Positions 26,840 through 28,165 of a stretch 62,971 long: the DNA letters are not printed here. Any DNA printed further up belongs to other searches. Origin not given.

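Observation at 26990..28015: Stand-alone TssG-like T6SS baseplate gene abutting tRNA-fMet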

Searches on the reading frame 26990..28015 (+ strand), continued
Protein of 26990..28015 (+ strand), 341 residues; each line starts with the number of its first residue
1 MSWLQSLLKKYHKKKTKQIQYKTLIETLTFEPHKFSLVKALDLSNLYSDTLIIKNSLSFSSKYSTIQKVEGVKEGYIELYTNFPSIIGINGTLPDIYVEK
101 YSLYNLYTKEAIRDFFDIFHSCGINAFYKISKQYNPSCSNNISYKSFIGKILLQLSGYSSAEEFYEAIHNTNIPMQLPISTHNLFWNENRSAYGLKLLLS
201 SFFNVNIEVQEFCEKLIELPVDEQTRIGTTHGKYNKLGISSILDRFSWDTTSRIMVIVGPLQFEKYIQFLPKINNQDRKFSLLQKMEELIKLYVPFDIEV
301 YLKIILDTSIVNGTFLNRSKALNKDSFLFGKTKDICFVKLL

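Call 39: search_protein_families(library=pfam, proteins=[L022:1159-4530:+, L022:4582-5616:+, L022:6865-7188:+, L022:235-1020:+, L023:2551-4089:+, L023:4141-5028:+, L023:6436-7308:+, L023:7570-8292:+, L013:1512-3326:+, L013:11471-12931:+], max_evalue=0.1)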
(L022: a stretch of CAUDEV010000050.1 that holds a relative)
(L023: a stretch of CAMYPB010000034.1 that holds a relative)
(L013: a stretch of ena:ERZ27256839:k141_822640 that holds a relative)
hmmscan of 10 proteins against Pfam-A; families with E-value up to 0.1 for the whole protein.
L022:1159-4530:+ (1123 aa): 6 families
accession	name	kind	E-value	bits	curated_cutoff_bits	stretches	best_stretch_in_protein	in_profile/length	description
PF07733.18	DNA_pol3_alpha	-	9.1e-99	330.7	23.9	1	289-557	5-260/260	Bacterial DNA polymerase III alpha NTPase domain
PF17657.6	DNA_pol3_finger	-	3.9e-68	228.4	22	1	560-723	1-166/166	Bacterial DNA polymerase III alpha subunit finger domain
PF02811.25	PHP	-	6.1e-41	140.9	26.4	1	7-167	1-163/164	PHP domain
PF14579.12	HHH_6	-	1.1e-26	93.3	25.6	1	796-885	1-89/90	Helix-hairpin-helix motif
PF01336.31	tRNA_anti-codon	-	1.6e-08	34.8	27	1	970-1035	1-62/75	OB-fold nucleic acid binding domain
PF22379.2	MCM10_OB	-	0.033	14.4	27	1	969-1016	45-95/130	MCM10 OB-fold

L022:4582-5616:+ (344 aa): 3 families
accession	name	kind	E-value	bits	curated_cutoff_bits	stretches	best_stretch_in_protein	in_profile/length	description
PF13200.12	DUF4015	-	4.1e-91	305.8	27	1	34-342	9-313/313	Putative glycosyl hydrolase domain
PF14871.12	GHL6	-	0.0061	17.2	35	0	73-131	35-95/132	Hypothetical glycosyl hydrolase 6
PF19244.4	Poly_A_pol_cat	-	0.011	16.5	30.2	1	114-162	21-69/131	Poly(A) polymerase catalytic subunit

L022:6865-7188:+ (107 aa): 1 family
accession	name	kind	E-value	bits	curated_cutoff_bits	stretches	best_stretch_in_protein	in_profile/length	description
PF02558.23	ApbA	-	0.068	13.2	22.2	1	11-58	75-121/150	Ketopantoate reductase PanE/ApbA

L022:235-1020:+ (261 aa): 0 families

L023:2551-4089:+ (512 aa): 9 families
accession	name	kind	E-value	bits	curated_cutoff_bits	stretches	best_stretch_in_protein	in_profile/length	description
PF13365.12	Trypsin_2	-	4.9e-20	73.2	27.6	1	86-227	1-144/144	Trypsin-like peptidase domain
PF13180.12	PDZ_2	-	4.6e-09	36.9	27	1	310-364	24-79/80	PDZ domain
PF00089.32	Trypsin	-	0.00022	21.5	20.6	1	87-235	28-202/220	Trypsin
PF17820.7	PDZ_6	-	0.00024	21.2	27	0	314-354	15-54/54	PDZ domain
PF00949.27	Peptidase_S7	-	0.00094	19.5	20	0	210-231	95-116/131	Peptidase S7, Flavivirus NS3 serine protease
PF10459.15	Peptidase_S46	-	0.011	14.8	22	0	210-234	632-656/698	Peptidase S46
PF02907.21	Peptidase_S29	-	0.017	15.3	25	1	209-249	106-145/149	Hepatitis C virus NS3 protease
PF12812.13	PDZ_1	-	0.07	13.6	28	0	376-452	7-75/78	PDZ-like domain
PF06058.19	DCP1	-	0.077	13.4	22.5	0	483-510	24-51/117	Dcp1-like decapping family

L023:4141-5028:+ (295 aa): 2 families
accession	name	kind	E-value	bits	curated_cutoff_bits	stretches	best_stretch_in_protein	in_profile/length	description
PF13462.12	Thioredoxin_4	-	0.00085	20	23.2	1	85-164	12-93/165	Thioredoxin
PF05302.16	DUF720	-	0.085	13.1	25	1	22-74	2-57/125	Protein of unknown function (DUF720)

L023:6436-7308:+ (290 aa): 3 families
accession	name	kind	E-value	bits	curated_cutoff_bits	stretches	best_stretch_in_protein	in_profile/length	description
PF13793.12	Pribosyltran_N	-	1.2e-13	51.4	25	1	4-97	2-96/117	N-terminal domain of ribose phosphate pyrophosphokinase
PF00156.33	Pribosyltran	-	5.5e-10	39.2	26.3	1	191-251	81-141/158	Phosphoribosyl transferase domain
PF14572.12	Pribosyl_synth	-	0.00052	20.5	27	1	193-247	79-134/184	Phosphoribosyl synthetase-associated domain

L023:7570-8292:+ (240 aa): 5 families
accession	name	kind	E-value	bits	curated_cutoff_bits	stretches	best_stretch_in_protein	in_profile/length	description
PF09976.15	TPR_21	-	6.5e-07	29.7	25.5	1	42-175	3-137/193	Tetratricopeptide repeat-like domain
PF10858.15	DUF2659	-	5.9e-06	26.6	27.7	1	36-238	11-215/216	Protein of unknown function (DUF2659)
PF10171.14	Tim29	-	0.018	15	25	1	37-142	31-134/169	Translocase of the Inner Mitochondrial membrane 29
PF05813.17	Orthopox_F7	-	0.03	14.9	25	0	2-24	12-33/80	Orthopoxvirus F7 protein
PF25064.1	ARM_TT21_5th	-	0.054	14.2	27.8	0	5-51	63-109/117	TT21 fifth ARM repeats domain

L013:1512-3326:+ (604 aa): 0 families

L013:11471-12931:+ (486 aa): 5 families
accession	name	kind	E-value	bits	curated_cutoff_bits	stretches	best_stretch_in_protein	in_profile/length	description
PF13180.12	PDZ_2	-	4.8e-08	33.6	27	1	414-484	9-78/80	PDZ domain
PF13365.12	Trypsin_2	-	0.00011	23.4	27.6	1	150-323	3-144/144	Trypsin-like peptidase domain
PF17820.7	PDZ_6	-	0.011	15.9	27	1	424-457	4-37/54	PDZ domain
PF14361.12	RsbRD_N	-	0.047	14.8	24.3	1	367-418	21-76/104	RsbT co-antagonist protein rsbRD N-terminal domain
PF00595.29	PDZ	-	0.088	13.6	23.2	0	417-448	24-55/81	PDZ domain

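Call 40: search_dna_similar(query=P0071, collection=plasmids, mode=protein, max_rows=15)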
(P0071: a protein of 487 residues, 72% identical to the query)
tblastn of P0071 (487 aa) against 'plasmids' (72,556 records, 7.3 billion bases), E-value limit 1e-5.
Records with a match: 583; places in all: 704; records where one place covers at least 80% of the query: 576.
Best place of each record, by identity: 60-80% 1; <60% 582.
By first word of the organism name: Ralstonia 126; Rhizobium 94; Escherichia 79; Campylobacter 38; Cronobacter 21; Leisingera 18; Pantoea 15; Vibrio 15; Burkholderia 14; Enterobacter 13; and 56 more.
By predicted mobility (MOB-suite, as given by PLSDB): non-mobilizable 281; conjugative 164; mobilizable 138.
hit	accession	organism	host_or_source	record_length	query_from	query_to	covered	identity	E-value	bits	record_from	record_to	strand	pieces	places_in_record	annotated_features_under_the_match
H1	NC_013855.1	Azospirillum sp. B510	-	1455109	20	484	95%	60.2%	0e+0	578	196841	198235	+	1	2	record has no annotation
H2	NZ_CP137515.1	Pseudomonas aeruginosa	Homo sapiens,Bacterial culture sample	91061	22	483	95%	59.7%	2e-176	556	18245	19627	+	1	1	tssC: type VI secretion system contractile sheath large subunit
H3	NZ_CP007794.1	Azospirillum argentinense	Triticum aestivum L.,Root,wheat ...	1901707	20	484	95%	59.1%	0e+0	585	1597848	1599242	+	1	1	record has no annotation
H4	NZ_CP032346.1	Azospirillum brasilense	soil sample,Agricultural field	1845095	20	484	95%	58.9%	0e+0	586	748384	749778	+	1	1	record has no annotation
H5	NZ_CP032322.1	Azospirillum argentinense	soil sample,Agricultural field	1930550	20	484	95%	58.9%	0e+0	584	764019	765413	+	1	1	record has no annotation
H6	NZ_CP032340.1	Azospirillum brasilense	soil sample,Agricultural field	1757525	20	482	95%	59.2%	0e+0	582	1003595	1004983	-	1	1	none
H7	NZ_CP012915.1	Azospirillum brasilense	Digitaria eriantha,microbe,root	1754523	20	482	95%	59.2%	0e+0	582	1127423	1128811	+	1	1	none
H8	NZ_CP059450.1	Azospirillum brasilense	Prokaryotes,soil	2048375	20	482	95%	59.2%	0e+0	582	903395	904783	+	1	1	none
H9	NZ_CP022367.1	Azospirillum sp. TSH58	single cell,paddy soils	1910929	20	484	95%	58.7%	0e+0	582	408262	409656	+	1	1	record has no annotation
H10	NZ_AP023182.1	Paraburkholderia sp. PGU19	Physopelta gutta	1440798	18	483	96%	56.7%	9e-170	537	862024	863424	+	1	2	record has no annotation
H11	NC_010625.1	Paraburkholderia phymatum STM815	-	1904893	18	484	96%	55.6%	3e-167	530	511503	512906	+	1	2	record has no annotation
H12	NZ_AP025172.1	Cupriavidus sp. P-10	-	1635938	18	483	96%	55.7%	1e-167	531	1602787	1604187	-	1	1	none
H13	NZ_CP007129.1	Gemmatirosa kalamazoonensis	-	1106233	18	483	96%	53.6%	4e-166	526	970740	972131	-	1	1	record has no annotation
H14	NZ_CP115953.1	Ralstonia solanacearum CFBP2957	Solanum lycopersicum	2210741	18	486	96%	53.2%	3e-162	516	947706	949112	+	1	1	none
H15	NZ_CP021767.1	Ralstonia solanacearum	Solanum lycopersicum,Tomato with ...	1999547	18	486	96%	53.2%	3e-162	516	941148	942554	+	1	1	none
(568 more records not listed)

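Call 42: search_solved_structures(query=A1, max_evalue=1, show_alignments=1)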
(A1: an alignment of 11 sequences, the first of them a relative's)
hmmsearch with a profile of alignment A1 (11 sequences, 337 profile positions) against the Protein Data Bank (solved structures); distinct sequences matched with E-value up to 1: 2.
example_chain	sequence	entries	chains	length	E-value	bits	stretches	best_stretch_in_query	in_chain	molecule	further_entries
6n38_G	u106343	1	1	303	0.0017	21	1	75-135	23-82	Putative type VI secretion protein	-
6giy_C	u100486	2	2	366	0.0024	20.5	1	75-135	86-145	TssG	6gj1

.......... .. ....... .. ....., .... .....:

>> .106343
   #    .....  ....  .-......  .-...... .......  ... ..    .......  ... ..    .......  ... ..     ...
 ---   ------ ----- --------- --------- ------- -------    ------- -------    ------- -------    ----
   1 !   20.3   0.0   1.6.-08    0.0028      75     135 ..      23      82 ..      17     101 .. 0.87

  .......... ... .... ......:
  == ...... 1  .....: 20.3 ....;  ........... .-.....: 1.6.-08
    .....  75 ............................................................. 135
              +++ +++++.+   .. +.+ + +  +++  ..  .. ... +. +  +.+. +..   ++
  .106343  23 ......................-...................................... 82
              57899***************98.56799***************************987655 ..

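Call 51: predict_structure(alignment_id=A1)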
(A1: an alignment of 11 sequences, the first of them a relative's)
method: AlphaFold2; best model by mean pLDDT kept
length: 341 residues; sequences in the alignment: 11
mean_pLDDT: 57.7   pTM: 0.40
mean pLDDT of the five models: 57.7, 55.9, 53.9, 51.4, 50.5
residues with pLDDT >= 90: 7; 70-90: 99; 50-70: 101; < 50: 134
segments of 3 or more residues with pLDDT < 50: 11-21, 58-62, 84-109, 134-157, 168-190, 223-245, 277-280, 316-327
pLDDT, mean of each block of 10 residues (from residue 1): 60 42 78 79 81 61 68 81 42 27 38 51 56 42 43 48 53 35 34 65 78 55 43 34 46 80 82 55 74 65 85 52 48 79 77
secondary structure, 60 per line:
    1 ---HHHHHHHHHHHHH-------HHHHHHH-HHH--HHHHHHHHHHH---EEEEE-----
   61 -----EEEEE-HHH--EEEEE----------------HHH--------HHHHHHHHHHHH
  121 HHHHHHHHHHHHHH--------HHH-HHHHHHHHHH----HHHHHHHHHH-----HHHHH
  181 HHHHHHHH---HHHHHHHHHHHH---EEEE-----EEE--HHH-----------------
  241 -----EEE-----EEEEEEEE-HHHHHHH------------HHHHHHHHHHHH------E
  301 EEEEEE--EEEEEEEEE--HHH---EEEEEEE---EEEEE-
elements in order: H4-16 H24-30 H37-47 E51-55 E66-70 E77-81 H109-134 H147-156 H161-170 H176-188 H192-203 E207-210 E216-218 E246-248 E254-261 H263-269 H282-293 E300-306 E309-317 E326-332 E336-340

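Call 53: search_protein_families(library=pfam, proteins=[L018:1504-2781:-, L018:4584-5246:+, L018:5366-5965:-, L018:6402-7979:-, L018:8514-11213:-, L018:11855-13375:+, L017:473-1531:-, L017:1573-3519:-, L017:8542-9504:-, L018:150-698:-], max_evalue=0.1)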
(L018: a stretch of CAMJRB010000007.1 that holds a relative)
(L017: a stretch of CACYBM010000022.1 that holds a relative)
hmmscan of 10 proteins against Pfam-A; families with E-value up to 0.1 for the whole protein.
L018:1504-2781:- (425 aa): 3 families
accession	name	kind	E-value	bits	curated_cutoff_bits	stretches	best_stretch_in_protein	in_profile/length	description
PF15153.11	CYTL1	-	0.021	15.2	27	0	318-368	54-104/133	Cytokine-like protein 1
PF18371.6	FAD_SOX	-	0.022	15.4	26.5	0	270-301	30-60/104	Flavin adenine dinucleotide (FAD)-dependent sulfhydryl oxidase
PF12065.13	DUF3545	-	0.097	13.1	25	0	223-245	13-32/58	Protein of unknown function (DUF3545)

L018:4584-5246:+ (220 aa): 3 families
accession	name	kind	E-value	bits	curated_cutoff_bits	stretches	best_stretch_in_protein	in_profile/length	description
PF12784.13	PDDEXK_2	-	8.4e-14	52.3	27.4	1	4-170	54-220/229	PD-(D/E)XK nuclease family transposase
PF02796.21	HTH_7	-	0.0033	17.9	23.8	1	185-212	8-34/45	Helix-turn-helix domain of resolvase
PF10975.14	DUF2802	-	0.048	14.3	33.5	0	166-212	11-56/68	Protein of unknown function (DUF2802)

L018:5366-5965:- (199 aa): 0 families

L018:6402-7979:- (525 aa): 47 families (the best 25 are shown)
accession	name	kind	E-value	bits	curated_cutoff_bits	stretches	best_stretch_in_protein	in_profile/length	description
PF00005.33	ABC_tran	-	1.2e-49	168.9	25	2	18-186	2-137/137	ABC transporter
PF12848.13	ABC_tran_Xtn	-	1.7e-20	73.4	25.9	1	226-300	2-76/85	ABC transporter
PF13304.12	AAA_21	-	1.9e-12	48.3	27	2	439-501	233-301/304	AAA domain, putative AbiEii toxin, Type IV TA system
PF02463.25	SMC_N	-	4.2e-10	39.9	40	1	435-512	135-210/220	RecF/RecN/SMC N terminal domain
PF03193.22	RsgA_GTPase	-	2.5e-07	31.1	30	1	28-58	107-137/174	RsgA GTPase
PF00006.31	ATP-synt_ab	-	4.7e-07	30.1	29.5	2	346-374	9-37/213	ATP synthase alpha/beta family, nucleotide-binding domain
PF13401.12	AAA_22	-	1e-06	29.5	27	1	30-77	8-33/130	AAA domain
PF13555.12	AAA_29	-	1.7e-06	28.1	27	1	26-44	22-39/61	P-loop containing region of AAA domain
PF01926.29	MMR_HSR1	-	3.1e-06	27.7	21.9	2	29-50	1-22/113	50S ribosome-binding GTPase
PF13479.12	AAA_24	-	6.3e-06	26.6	27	1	351-377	2-26/195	AAA domain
PF00931.28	NB-ARC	-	3.8e-05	23.5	23.5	1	354-381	21-48/248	NB-ARC domain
PF13173.12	AAA_14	-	4.3e-05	24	27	0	30-50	5-25/129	AAA domain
PF13521.12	AAA_28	-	5.3e-05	23.9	27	1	29-47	1-19/164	AAA domain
PF13238.12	AAA_18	-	9.4e-05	23.3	29.4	0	30-91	1-65/128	AAA domain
PF25201.1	nSTAND6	-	0.00017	22.1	27.7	0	354-381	21-48/148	Novel STAND NTPase 6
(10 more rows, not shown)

L018:8514-11213:- (899 aa): 7 families
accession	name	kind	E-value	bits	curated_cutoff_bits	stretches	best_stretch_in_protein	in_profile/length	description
PF13603.12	tRNA-synt_1_2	-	6.7e-63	212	25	1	224-407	1-185/185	Leucyl-tRNA synthetase, editing domain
PF00133.28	tRNA-synt_1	-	1e-50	173.2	22.7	3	13-228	4-226/414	tRNA synthetases class I (I, L, M and V)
PF09334.17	tRNA-synt_1g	-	5.9e-31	108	20.1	2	38-173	2-135/391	tRNA synthetases class I (M)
PF08264.19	Anticodon_1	-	6.4e-15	55.7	25.1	1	724-867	6-146/148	Anticodon-binding domain of tRNA ligase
PF01406.26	tRNA-synt_1e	-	3.1e-07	30.5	27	2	610-657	251-297/301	tRNA synthetases class I (C) catalytic domain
PF01921.24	tRNA-synt_1f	-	0.006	16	27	0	610-649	280-320/360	tRNA synthetases class I (K)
PF00750.26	tRNA-synt_1d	-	0.011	15.2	23.3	1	34-77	18-62/349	tRNA synthetases class I (R), catalytic domain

L018:11855-13375:+ (506 aa): 2 families
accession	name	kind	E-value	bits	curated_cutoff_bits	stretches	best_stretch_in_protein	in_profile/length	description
PF19071.5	DUF5767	-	0.00094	19.7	26.9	1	128-185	8-68/84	Family of unknown function (DUF5767)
PF06103.16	DUF948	-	0.045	14.4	37.2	0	312-358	31-77/89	Bacterial protein of unknown function (DUF948)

L017:473-1531:- (352 aa): 2 families
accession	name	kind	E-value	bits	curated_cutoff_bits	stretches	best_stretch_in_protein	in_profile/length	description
PF04055.27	Radical_SAM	-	2.9e-16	60.5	29.5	1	107-273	2-158/166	Radical SAM superfamily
PF21016.3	RlmN_N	-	1.3e-13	50.9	24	1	6-63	3-60/60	Ribosomal RNA large subunit methyltransferase N-terminal domain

L017:1573-3519:- (648 aa): 0 families

L017:8542-9504:- (320 aa): 2 families
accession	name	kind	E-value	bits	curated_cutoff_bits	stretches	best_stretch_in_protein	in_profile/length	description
PF02782.22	FGGY_C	-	5.3e-45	154.1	27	1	84-270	4-197/198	FGGY family of carbohydrate kinases, C-terminal domain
PF00370.27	FGGY_N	-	1.7e-20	74.1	28.8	1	1-72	169-245/245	FGGY family of carbohydrate kinases, N-terminal domain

L018:150-698:- (182 aa): 0 families

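Call 54: fold_search(model_id=the predicted structure, library=pdb)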
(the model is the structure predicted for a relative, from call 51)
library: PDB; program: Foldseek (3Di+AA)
matches with E <= 10: 65; with E <= 0.001: 2
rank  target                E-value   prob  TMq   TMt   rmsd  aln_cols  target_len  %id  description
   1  6giy_C                5.8e-05  0.99  0.23  0.23  26.9       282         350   15  The baseplate complex from the type VI secretion system (released 2018-10-17)
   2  6n38_G                3.1e-04  1.00  0.23  0.31  16.8       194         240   16  Structure of the type VI secretion system TssK-TssF-TssG baseplate subcomplex revealed by cryo-electron microscopy - f (released 2018-12-26)
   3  8v3w_4                2.9e-01  0.35  0.18  0.38  17.5       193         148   10  CryoEM Structure of Diffocin - precontracted - Baseplate - focused refinement on triplex region (released 2024-08-28)
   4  3n2q                  3.1e-01  0.25  0.12  0.14  11.8        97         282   15  Crystal structure of Sex pheromone staph-cAM373 precursor (released 2010-06-02)
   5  9gb2_M                3.7e-01  0.38  0.19  0.37  15.1       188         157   10  Extended phiCD508 baseplate (released 2025-03-26)
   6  3ib5                  1.4e+00  0.18  0.11  0.11   5.4        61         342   18  Crystal structure of Sex pheromone precursor (YP_536235.1) from LACTOBACILLUS SALIVARIUS SUBSP. SALIVARIUS UCC118 at 1.3 (released 2009-08-04)
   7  9gtp_A                1.8e+00  0.11  0.20  0.34  14.6       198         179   11  Cryo-EM structure of a contractile injection system in Streptomyces coelicolor, the baseplate complex in extended stat (released 2025-06-18)
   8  5zba_A                1.8e+00  0.06  0.11  0.11  10.2        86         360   12  Crystal structure of Rtt109-Asf1-H3-H4-CoA complex (released 2018-07-25)
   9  4gyz_H                2.0e+00  0.02  0.12  0.15  16.4       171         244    7  Mus Musculus Tdp2 Bound to dAMP and Mg2+ (released 2012-10-31)
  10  8i8c_N                2.1e+00  0.04  0.13  0.18  10.9       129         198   13  Plug structure of the Autographa californica multiple nucleopolyhedrovirus (AcMNPV) (released 2023-12-13)
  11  5ino_B                2.2e+00  0.03  0.13  0.16  15.4       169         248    8  Human Tdp2 reaction product (5'-phosphorylated DNA)-Mg2+ complex (released 2016-04-27)
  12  2kud_MODEL_1_A        2.8e+00  0.13  0.12  0.27   4.9        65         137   11  NMR structure of the PASTA domain 1 and 2 of Mycobacterium tuberculosis of PknB (released 2010-04-14)
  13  8vwj_Q                2.8e+00  0.03  0.12  0.17  10.3       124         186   14  The base complex of the AcMNPV baculovirus nucleocapsid (Class 2, localised reconstruction) (released 2024-11-06)
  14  9ndy_M                3.2e+00  0.04  0.14  0.25  20.4       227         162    9  Composite baseplate asymmetric unit of JohannRWettstein (Bas63) (released 2025-11-19)
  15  9jkp                  3.2e+00  0.01  0.15  0.17  18.2       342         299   11  Crystal structure of the Staphylococcus aureus GTPase Era in complex with GDP (released 2024-12-18)
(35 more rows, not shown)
